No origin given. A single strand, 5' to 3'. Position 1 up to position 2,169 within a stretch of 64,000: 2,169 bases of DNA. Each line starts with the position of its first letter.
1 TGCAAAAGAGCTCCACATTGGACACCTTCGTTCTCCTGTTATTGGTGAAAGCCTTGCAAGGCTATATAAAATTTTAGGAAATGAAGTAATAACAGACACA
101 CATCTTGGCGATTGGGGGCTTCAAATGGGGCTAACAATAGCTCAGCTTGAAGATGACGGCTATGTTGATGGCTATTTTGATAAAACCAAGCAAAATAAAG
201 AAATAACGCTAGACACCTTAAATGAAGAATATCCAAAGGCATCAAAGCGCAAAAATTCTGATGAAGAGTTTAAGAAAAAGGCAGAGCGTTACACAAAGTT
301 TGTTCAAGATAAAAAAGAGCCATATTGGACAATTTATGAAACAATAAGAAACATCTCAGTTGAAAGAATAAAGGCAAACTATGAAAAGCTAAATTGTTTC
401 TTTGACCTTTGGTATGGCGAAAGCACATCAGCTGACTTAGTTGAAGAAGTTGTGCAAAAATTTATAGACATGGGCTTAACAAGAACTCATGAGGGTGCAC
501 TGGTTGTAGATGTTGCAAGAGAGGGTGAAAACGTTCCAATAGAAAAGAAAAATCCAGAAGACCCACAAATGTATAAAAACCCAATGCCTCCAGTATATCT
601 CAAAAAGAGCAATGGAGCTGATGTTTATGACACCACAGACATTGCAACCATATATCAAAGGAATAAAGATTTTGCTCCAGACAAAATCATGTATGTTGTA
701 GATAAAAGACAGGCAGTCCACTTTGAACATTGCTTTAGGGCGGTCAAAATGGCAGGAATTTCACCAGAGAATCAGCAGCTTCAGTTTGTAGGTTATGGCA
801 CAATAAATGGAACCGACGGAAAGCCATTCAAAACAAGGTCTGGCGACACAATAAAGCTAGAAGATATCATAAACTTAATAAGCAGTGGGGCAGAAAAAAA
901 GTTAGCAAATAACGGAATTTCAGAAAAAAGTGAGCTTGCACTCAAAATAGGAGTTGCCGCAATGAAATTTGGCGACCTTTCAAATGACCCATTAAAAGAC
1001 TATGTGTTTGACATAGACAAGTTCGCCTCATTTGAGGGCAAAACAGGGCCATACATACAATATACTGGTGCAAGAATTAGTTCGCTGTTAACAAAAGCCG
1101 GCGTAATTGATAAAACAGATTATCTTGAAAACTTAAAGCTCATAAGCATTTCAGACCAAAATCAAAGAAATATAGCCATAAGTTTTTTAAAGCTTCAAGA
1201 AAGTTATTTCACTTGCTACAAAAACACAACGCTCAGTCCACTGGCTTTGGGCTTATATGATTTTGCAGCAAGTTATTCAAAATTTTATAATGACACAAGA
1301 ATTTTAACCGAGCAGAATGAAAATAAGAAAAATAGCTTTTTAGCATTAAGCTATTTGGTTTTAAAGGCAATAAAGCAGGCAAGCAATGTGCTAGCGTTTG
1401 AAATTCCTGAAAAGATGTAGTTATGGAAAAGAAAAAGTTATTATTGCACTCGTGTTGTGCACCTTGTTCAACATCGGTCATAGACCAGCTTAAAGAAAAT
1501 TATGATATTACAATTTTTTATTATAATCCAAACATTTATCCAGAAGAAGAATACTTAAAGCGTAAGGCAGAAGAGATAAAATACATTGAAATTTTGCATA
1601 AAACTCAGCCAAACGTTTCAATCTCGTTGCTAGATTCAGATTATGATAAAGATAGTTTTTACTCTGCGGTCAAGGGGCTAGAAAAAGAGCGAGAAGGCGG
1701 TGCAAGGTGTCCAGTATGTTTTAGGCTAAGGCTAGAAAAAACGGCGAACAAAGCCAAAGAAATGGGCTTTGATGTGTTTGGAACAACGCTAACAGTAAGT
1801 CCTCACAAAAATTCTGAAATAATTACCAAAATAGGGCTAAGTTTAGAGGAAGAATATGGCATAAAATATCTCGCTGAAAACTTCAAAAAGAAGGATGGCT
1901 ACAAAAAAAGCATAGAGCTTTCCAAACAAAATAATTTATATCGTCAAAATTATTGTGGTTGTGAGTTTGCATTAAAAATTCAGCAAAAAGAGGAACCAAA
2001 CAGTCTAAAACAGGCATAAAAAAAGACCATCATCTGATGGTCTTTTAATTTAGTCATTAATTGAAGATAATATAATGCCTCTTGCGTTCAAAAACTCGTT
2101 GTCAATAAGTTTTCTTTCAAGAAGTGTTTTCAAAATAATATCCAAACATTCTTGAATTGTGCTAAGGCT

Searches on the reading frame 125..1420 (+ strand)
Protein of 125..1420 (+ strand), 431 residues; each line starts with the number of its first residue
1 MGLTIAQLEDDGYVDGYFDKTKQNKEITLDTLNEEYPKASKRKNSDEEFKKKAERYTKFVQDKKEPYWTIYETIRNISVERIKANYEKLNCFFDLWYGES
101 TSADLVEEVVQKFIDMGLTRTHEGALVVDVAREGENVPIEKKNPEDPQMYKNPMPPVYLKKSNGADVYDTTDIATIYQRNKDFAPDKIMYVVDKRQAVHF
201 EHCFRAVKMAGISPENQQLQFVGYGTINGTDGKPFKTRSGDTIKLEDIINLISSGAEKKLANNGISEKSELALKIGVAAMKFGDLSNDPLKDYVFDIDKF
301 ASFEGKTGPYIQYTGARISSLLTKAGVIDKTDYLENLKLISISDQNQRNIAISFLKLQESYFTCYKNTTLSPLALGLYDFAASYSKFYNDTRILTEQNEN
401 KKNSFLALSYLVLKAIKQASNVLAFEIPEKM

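Call 32: search_protein_families(library=pfam, proteins=[window:125-1420:+])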
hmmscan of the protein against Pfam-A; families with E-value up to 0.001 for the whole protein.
window:125-1420:+ (431 aa): 2 families
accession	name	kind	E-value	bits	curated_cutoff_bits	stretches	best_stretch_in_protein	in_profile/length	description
PF00750.26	tRNA-synt_1d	-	2.2e-49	168.8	23.3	1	19-296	81-348/349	tRNA synthetases class I (R), catalytic domain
PF05746.21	DALR_1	-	5e-16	59.3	22.3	1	311-431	1-117/117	DALR anticodon binding domain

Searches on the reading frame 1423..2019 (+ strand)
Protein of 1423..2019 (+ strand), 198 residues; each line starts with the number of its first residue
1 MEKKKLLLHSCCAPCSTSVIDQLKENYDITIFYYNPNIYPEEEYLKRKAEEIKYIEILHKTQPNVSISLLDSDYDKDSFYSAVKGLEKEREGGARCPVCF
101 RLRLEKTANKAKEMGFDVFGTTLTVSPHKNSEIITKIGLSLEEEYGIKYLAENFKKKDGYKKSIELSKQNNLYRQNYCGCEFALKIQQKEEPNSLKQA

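Call 32: search_protein_families(library=pfam, proteins=[window:1423-2019:+])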
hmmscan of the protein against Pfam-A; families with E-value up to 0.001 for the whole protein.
window:1423-2019:+ (198 aa): 1 family
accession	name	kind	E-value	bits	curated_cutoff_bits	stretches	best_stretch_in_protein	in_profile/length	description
PF02677.20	QueH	-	1.3e-68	230.9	23.5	1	6-184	1-173/175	Epoxyqueuosine reductase QueH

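Call 38: find_encoding_contigs(protein=window:1423-2019:+, flank=10000, max_places=10)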
Protein window:1423-2019:+ (198 aa): 20 contigs read that carry it; 10 places shown.
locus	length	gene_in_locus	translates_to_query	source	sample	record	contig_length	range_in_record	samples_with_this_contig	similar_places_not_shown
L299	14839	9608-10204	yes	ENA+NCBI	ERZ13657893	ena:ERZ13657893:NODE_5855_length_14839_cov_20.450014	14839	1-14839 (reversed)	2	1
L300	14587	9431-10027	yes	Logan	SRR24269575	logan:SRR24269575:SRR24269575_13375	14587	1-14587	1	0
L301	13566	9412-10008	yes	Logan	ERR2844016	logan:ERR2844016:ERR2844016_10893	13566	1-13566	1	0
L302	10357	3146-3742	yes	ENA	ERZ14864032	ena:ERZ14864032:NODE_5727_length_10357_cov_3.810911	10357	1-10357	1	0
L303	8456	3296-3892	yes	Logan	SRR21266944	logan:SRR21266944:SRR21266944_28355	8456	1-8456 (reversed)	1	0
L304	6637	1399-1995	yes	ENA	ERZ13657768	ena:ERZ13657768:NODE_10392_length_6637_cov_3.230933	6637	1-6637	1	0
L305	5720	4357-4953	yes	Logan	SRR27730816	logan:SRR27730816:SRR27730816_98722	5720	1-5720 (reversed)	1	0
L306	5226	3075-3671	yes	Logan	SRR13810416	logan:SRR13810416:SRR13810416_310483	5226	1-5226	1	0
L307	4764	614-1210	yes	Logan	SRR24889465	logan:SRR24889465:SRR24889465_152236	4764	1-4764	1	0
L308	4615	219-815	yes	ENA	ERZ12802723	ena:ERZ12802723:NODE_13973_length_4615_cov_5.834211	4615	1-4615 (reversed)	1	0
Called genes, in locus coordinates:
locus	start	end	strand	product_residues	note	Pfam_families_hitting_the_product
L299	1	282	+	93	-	?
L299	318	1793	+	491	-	PF14903:WG_beta_rep (faint)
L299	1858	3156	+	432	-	PF00675:Peptidase_M16, PF05193:Peptidase_M16_C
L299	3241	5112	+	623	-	PF13589:HATPase_c_3, PF02518:HATPase_c (weak), PF00183:HSP90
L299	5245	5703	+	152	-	PF02590:SPOUT_MTase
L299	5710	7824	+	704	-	PF00122:E1-E2_ATPase, PF00702:Hydrolase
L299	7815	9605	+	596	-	PF03485:Arg_tRNA_synt_N, PF00750:tRNA-synt_1d, PF05746:DALR_1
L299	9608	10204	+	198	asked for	PF02677:QueH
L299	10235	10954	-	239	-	PF02224:Cytidylate_kin, PF13189:Cytidylate_kin2, PF13207:AAA_17 (weak), PF13238:AAA_18 (weak)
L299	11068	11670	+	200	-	PF04471:Mrr_cat, PF13156:Mrr_cat_2 (faint), PF22722:NA-iREase1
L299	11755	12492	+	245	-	-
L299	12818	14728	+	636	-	PF02824:TGS, PF07973:tRNA_SAD, PF00587:tRNA-synt_2b, PF03129:HGTP_anticodon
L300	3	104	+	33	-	?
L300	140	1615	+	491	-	PF14903:WG_beta_rep (faint)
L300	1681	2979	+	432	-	PF00675:Peptidase_M16, PF05193:Peptidase_M16_C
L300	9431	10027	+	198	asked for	PF02677:QueH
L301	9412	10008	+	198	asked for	PF02677:QueH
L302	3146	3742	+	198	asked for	PF02677:QueH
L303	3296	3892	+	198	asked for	PF02677:QueH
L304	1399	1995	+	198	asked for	PF02677:QueH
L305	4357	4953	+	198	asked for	PF02677:QueH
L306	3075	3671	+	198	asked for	PF02677:QueH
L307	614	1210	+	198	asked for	PF02677:QueH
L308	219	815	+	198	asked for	PF02677:QueH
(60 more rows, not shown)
